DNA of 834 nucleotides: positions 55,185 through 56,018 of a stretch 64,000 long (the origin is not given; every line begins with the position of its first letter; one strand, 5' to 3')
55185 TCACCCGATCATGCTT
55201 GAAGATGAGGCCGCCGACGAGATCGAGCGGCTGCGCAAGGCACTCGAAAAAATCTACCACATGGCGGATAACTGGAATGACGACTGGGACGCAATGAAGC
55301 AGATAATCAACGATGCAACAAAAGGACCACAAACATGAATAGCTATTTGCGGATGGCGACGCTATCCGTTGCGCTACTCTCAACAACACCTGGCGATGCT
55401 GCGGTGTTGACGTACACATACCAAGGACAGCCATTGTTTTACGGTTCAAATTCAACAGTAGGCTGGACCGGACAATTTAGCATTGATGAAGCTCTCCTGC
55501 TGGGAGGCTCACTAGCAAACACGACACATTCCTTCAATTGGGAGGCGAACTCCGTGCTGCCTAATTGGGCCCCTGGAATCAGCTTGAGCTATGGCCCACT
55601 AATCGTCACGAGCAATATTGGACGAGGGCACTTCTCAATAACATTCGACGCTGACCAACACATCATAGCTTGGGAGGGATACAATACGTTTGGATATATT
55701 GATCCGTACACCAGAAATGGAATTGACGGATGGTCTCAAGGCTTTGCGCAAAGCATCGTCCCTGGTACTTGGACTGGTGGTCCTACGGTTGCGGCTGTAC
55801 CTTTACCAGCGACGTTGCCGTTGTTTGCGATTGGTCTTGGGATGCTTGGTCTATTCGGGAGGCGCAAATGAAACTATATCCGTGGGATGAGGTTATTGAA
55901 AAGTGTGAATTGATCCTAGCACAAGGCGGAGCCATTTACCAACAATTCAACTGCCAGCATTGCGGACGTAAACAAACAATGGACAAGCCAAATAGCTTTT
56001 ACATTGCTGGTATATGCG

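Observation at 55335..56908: Phage-borne pair of exosortase-type (PEP-CTERM / VPLPA-CTERM) secreted proteins at the convergent junction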

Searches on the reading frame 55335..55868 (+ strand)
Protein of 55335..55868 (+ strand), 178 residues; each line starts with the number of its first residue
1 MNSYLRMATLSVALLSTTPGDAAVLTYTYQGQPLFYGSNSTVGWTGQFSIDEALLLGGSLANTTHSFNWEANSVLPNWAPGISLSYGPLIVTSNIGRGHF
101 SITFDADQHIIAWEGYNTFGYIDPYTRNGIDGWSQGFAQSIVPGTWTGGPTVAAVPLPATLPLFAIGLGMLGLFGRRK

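Call 5: search_protein_families(library=ncbifam, proteins=[window:55335-55868:+], max_evalue=10)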
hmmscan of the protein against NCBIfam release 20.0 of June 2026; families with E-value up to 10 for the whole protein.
window:55335-55868:+ (178 aa): 11 families
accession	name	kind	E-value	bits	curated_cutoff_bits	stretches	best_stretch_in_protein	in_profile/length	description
NF033554.9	floc_PepA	equivalog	1e-05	25.5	80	1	16-178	106-260/261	flocculation-associated PEP-CTERM protein PepA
NF038126.1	PEP_CTERM_FxDxF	subfamily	2.8e-05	24.4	50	1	132-178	123-165/165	FxDxF family PEP-CTERM protein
NF038129.1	PEP_NF038129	equivalog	0.00044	20.1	65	1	148-178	164-194/194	NF038129 family PEP-CTERM protein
NF041538.1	PEP_EDSA_1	subfamily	0.00097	18.9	100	1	152-178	280-307/307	EDSAP-1 family PEP-CTERM protein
NF038124.1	PEP_CTERM_TLD_A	exception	0.0019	17.8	100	1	151-178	207-234/235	PEP_CTERM-anchored TLD domain-containing protein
TIGR03370.1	VPLPA-CTERM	domain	0.024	14.6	25.35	1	155-178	1-24/25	VPLPA-CTERM sorting domain-containing protein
NF041927.1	Xrt_dep_XDP1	equivalog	0.078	12.9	125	1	150-178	215-242/242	exosortase-dependent surface protein XDP1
NF033947.0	PEP-cistern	hypoth_equivalog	0.1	12.3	60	1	140-177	163-195/195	cistern family PEP-CTERM protein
NF038119.1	PEP_CTERM_MHFG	equivalog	0.31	11.3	100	1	147-178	228-259/260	MHFG family PEP-CTERM protein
NF038125.1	PEP_CTERM_THxN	subfamily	0.99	8.9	85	1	154-178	222-246/246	THxN family PEP-CTERM protein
TIGR02595.1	PEP_CTERM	domain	1.5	9.8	16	1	158-177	4-21/24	PEP-CTERM sorting domain-containing protein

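Call 6: search_protein_families(library=pfam, proteins=[window:55335-55868:+], max_evalue=10)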
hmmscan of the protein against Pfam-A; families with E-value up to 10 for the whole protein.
window:55335-55868:+ (178 aa): 1 family
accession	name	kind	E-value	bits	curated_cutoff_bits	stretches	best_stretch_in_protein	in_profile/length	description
PF07589.16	PEP-CTERM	-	9.6e-06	25.9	20.7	1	154-178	1-24/24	PEP-CTERM motif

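Call 12: find_homologous_proteins(query=window:55335-55868:+)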
Query window:55335-55868:+ (178 aa): 5 proteins with E <= 0.001 among 351 candidates.
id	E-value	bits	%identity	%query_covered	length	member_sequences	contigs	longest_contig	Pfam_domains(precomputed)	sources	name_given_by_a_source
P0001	6.2e-115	399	100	100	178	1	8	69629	-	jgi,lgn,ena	jgi:hypothetical protein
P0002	2.4e-79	283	74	100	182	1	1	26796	-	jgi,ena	jgi:hypothetical protein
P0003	6.2e-43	164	48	100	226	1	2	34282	-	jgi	jgi:hypothetical protein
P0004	3.9e-25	106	44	100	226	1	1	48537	PF07589.17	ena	-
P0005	7.9e-4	37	70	20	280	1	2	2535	-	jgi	jgi:hypothetical protein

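Call 17: find_encoding_contigs(protein=P0001, flank=3000, max_places=8)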
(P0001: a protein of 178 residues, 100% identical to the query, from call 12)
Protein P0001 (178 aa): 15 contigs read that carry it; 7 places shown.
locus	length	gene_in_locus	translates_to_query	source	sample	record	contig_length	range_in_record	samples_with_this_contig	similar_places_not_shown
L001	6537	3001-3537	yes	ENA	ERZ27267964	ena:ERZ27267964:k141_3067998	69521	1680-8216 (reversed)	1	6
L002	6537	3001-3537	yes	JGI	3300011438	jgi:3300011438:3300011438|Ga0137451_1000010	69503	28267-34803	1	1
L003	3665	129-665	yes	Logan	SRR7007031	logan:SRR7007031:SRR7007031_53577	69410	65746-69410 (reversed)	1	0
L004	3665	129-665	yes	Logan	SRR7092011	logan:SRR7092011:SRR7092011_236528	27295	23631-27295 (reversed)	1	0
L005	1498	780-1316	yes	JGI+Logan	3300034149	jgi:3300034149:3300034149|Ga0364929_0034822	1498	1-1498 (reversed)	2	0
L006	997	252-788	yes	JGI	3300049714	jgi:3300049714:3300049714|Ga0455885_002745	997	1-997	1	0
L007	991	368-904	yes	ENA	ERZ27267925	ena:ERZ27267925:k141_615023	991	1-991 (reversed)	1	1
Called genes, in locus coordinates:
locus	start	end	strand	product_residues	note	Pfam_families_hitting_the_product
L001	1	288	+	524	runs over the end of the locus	PF00176:SNF2-rel_dom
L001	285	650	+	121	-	-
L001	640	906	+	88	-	-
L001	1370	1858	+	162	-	-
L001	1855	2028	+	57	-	-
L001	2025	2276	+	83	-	-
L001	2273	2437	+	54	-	-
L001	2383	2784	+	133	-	PF10686:YAcAr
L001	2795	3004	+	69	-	-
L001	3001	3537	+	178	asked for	-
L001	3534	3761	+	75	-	-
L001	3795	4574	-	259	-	-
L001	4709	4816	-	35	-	-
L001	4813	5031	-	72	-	-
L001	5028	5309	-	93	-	-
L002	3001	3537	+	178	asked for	-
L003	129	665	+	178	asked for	-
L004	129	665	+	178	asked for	-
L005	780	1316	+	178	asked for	-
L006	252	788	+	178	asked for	-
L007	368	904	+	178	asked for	-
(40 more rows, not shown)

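Call 40: search_protein_families(library=ncbifam, proteins=[P0002, P0003, P0004, P0005], max_evalue=0.01)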
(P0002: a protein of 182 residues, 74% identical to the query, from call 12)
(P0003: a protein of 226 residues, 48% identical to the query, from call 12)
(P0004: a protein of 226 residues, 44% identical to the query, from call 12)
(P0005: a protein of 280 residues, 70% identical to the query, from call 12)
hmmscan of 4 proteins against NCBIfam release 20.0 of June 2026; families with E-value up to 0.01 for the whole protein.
P0002 (182 aa): 3 families
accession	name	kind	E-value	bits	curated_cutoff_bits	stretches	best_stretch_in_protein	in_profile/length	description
NF038126.1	PEP_CTERM_FxDxF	subfamily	0.0022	18.2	50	1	127-182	115-165/165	FxDxF family PEP-CTERM protein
NF033554.9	floc_PepA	equivalog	0.0042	16.9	80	1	124-182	197-260/261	flocculation-associated PEP-CTERM protein PepA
NF038124.1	PEP_CTERM_TLD_A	exception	0.0068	16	100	1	65-182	116-234/235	PEP_CTERM-anchored TLD domain-containing protein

P0003 (226 aa): 3 families
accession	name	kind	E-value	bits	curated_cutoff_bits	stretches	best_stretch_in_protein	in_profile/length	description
TIGR03370.1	VPLPA-CTERM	domain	0.00012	22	25.35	1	199-223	1-25/25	VPLPA-CTERM sorting domain-containing protein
NF038126.1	PEP_CTERM_FxDxF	subfamily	0.00058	20.1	50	1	183-222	130-165/165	FxDxF family PEP-CTERM protein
NF038124.1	PEP_CTERM_TLD_A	exception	0.0012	18.5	100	0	195-223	207-235/235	PEP_CTERM-anchored TLD domain-containing protein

P0004 (226 aa): 5 families
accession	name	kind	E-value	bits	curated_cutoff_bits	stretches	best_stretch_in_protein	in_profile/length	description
NF038126.1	PEP_CTERM_FxDxF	subfamily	9.4e-05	22.7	50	1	178-216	127-165/165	FxDxF family PEP-CTERM protein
TIGR03370.1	VPLPA-CTERM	domain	0.00051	20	25.35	1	193-217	1-25/25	VPLPA-CTERM sorting domain-containing protein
NF041538.1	PEP_EDSA_1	subfamily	0.00098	18.9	100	1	167-216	260-307/307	EDSAP-1 family PEP-CTERM protein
NF038124.1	PEP_CTERM_TLD_A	exception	0.0026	17.4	100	1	186-217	204-235/235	PEP_CTERM-anchored TLD domain-containing protein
NF033554.9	floc_PepA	equivalog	0.0067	16.3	80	1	185-219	229-261/261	flocculation-associated PEP-CTERM protein PepA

P0005 (280 aa): 1 family
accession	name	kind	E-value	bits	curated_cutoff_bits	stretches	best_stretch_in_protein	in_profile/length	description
TIGR03370.1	VPLPA-CTERM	domain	0.01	15.9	25.35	1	249-272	2-25/25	VPLPA-CTERM sorting domain-containing protein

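Call 51: search_protein_families(library=phrogs, proteins=[window:55335-55868:+], max_evalue=0.01)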
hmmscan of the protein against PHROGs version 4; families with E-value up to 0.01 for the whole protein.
window:55335-55868:+ (178 aa): 0 families

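Call 52: search_protein_families(library=padloc, proteins=[window:55335-55868:+], max_evalue=0.01)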
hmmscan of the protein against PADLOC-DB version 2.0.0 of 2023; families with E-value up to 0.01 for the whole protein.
window:55335-55868:+ (178 aa): 0 families

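Call 54: find_homologous_proteins(query=A3, max_evalue=0.01)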
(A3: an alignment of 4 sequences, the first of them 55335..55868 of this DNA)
Query A3 (4 sequences) (178 aa, profile of the alignment): 1083 proteins with E <= 0.01 among 8000 candidates; the best 120 are listed.
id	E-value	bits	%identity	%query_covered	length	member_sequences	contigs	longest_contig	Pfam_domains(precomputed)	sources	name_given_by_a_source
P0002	2.8e-93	329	74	100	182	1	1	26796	-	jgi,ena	jgi:hypothetical protein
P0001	8.4e-92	324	100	100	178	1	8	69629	-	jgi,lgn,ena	jgi:hypothetical protein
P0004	2.3e-89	316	44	100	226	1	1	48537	PF07589.17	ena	-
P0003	5.1e-89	315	48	100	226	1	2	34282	-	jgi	jgi:hypothetical protein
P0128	5.4e-21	93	64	24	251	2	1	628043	-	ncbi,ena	-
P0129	3.9e-20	91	48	42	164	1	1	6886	-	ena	-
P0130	2.6e-19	88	25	86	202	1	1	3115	-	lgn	-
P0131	6.8e-17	80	68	13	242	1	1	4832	PF07589.17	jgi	-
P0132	1.5e-16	79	32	100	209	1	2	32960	-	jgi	jgi:hypothetical protein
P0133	4.5e-15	74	61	20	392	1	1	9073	-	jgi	jgi:hypothetical protein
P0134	3.3e-14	71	41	37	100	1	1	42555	-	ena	-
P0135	6.3e-14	70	75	15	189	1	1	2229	-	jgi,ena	-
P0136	3.9e-13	68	66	20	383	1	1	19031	-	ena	-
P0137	4.3e-13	68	28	80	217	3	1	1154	-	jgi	jgi:hypothetical protein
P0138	6.4e-11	61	61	16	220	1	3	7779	-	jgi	jgi:PEP-CTERM motif-containing protein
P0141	2.6e-10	59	29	100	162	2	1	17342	-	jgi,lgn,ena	-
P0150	3.2e-9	55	28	98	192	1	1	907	PF07589.17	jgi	jgi:PEP-CTERM motif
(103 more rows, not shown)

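Call 57: find_encoding_contigs(protein=P0132, flank=6000, max_places=2)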
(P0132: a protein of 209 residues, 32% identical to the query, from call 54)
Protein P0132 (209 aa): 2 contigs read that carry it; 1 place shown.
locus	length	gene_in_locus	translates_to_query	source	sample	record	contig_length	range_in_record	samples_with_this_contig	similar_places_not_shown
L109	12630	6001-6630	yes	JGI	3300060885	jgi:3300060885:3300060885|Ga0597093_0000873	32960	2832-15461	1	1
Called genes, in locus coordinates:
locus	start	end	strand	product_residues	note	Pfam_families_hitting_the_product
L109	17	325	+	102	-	PF12844:HTH_19 (weak), PF13560:HTH_31 (weak), PF01381:HTH_3, PF13443:HTH_26 (faint)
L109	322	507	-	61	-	-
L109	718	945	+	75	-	-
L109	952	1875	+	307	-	PF09588:YqaJ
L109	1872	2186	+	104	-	-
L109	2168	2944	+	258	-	PF00196:GerE (faint), PF04545:Sigma70_r4 (faint), PF07638:Sigma70_ECF (faint), PF08281:Sigma70_r4_2 (faint), PF13384:HTH_23 (faint), PF17762:HTH_ParB (faint), PF21476:PF0610-like_N (faint)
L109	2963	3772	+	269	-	-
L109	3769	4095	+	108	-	-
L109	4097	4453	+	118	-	-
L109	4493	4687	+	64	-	-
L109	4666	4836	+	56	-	-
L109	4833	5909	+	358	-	PF00589:Phage_integrase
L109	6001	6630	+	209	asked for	-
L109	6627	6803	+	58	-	-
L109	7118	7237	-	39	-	-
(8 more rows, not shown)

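Call 58: find_encoding_contigs(protein=P0141, flank=6000, max_places=2)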
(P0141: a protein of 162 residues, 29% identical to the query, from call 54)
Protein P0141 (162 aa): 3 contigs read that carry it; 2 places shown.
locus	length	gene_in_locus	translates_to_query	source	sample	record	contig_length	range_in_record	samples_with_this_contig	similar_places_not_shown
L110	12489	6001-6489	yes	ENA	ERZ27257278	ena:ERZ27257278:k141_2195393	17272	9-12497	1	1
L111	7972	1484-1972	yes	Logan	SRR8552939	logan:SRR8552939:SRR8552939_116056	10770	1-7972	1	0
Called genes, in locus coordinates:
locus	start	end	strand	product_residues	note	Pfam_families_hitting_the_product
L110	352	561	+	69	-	-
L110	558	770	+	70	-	-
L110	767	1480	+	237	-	-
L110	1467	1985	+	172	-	PF05565:Sipho_Gp157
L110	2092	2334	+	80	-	-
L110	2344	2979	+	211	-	PF04545:Sigma70_r4 (weak), PF03118:RNA_pol_A_CTD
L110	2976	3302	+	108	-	-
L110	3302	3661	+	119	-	-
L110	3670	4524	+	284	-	-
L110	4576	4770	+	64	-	-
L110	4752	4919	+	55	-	-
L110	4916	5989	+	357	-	PF00589:Phage_integrase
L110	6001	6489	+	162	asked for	-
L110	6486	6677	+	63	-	-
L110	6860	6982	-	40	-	-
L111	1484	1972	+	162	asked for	-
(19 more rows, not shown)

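Call 59: find_encoding_contigs(protein=P0004, flank=6000, max_places=2)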
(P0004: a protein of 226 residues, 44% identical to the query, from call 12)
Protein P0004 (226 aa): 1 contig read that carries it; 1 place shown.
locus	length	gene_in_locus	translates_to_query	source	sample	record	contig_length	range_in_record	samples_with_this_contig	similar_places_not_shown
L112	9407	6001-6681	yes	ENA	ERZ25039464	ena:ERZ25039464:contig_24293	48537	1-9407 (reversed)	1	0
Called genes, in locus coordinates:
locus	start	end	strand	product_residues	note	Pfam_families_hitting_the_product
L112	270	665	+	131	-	PF01638:HxlR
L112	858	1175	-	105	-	PF04392:ABC_sub_bind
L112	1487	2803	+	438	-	-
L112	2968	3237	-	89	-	-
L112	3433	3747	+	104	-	-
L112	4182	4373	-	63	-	-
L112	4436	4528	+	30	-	-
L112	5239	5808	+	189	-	-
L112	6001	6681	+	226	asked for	PF07589:PEP_exosort_dom (faint)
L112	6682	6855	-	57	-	-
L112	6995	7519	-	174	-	-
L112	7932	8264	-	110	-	PF00589:Phage_integrase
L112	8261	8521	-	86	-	PF00589:Phage_integrase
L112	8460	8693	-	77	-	-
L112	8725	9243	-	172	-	PF13356:Arm-DNA-bind_3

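Call 60: find_encoding_contigs(protein=P0003, flank=6000, max_places=2)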
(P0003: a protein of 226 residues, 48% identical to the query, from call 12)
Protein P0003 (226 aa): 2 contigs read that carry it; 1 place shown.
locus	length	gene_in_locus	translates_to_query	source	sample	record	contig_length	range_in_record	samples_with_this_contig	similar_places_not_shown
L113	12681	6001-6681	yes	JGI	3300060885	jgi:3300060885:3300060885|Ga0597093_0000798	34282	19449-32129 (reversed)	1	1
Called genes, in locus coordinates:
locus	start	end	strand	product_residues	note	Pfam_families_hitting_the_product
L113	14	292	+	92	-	PF13560:HTH_31 (weak), PF01381:HTH_3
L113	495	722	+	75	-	-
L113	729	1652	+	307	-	PF09588:YqaJ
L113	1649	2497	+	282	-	-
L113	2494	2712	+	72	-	-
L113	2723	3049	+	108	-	-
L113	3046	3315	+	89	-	-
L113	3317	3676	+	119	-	-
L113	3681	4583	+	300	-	PF00145:DNA_methylase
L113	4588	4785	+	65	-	-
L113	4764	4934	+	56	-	-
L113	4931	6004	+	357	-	PF00589:Phage_integrase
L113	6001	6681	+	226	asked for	-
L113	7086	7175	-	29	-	-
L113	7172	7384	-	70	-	-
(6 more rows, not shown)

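Call 64: find_encoding_contigs(protein=P0128, flank=10000, max_places=2)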
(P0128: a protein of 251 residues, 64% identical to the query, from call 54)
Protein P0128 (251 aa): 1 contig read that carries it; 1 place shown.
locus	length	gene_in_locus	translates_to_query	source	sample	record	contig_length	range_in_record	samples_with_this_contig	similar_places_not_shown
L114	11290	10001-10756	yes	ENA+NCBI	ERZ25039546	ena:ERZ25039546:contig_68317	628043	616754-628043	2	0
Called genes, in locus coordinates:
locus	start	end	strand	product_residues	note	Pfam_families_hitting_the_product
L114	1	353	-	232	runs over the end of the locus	-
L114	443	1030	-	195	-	-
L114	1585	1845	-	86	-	-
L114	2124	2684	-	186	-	-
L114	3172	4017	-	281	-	-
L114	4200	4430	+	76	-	-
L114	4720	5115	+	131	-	-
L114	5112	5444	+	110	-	-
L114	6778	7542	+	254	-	PF12833:HTH_18, PF00165:HTH_AraC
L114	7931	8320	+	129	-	PF13340:DUF4096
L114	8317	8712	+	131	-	PF01609:DDE_Tnp_1, PF13586:DDE_Tnp_1_2 (weak)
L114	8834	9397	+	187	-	-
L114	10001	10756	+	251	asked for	-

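Call 83: predict_structure(alignment_id=A3)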
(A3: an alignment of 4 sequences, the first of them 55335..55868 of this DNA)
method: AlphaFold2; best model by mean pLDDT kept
length: 178 residues; sequences in the alignment: 4
mean_pLDDT: 49.5   pTM: 0.46
mean pLDDT of the five models: 49.5, 49.2, 47.4, 36.3, 33.5
residues with pLDDT >= 90: 0; 70-90: 6; 50-70: 75; < 50: 97
segments of 3 or more residues with pLDDT < 50: 1-24, 30-33, 36-43, 75-77, 86-95, 119-161
pLDDT, mean of each block of 10 residues (from residue 1): 42 40 48 46 52 60 68 50 49 52 66 56 33 36 41 39 58 56
secondary structure, 60 per line:
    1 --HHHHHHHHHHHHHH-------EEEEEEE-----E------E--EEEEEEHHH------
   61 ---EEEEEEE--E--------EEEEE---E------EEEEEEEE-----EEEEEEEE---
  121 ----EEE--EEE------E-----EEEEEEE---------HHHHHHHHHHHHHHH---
elements in order: H3-16 E24-30 E46-51 E64-70 E82-86 E97-104 E110-117 E125-127 E130-132 E145-151 H161-175

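Call 87: search_dna_similar(query=window:55335-55868:+, collection=phages, mode=protein, max_evalue=10, max_rows=15)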
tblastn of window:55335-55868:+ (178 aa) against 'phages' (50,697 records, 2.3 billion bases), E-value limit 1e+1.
No match.

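Call 97: search_solved_structures(query=A3, max_evalue=1)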
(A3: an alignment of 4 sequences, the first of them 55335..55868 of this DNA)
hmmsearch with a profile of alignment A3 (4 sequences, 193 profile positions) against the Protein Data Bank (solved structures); distinct sequences matched with E-value up to 1: 3.
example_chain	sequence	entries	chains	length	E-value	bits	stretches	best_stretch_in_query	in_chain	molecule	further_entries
1lo0_Y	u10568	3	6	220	0.57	13.3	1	63-122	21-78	Ig gamma 2a heavy chain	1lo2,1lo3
9ydo_Ba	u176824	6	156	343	0.73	13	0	130-177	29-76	Flagellar P-ring protein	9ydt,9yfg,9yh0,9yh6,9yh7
8z5n_4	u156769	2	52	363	0.92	12.7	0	125-176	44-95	Flagellar P-ring protein | FlgI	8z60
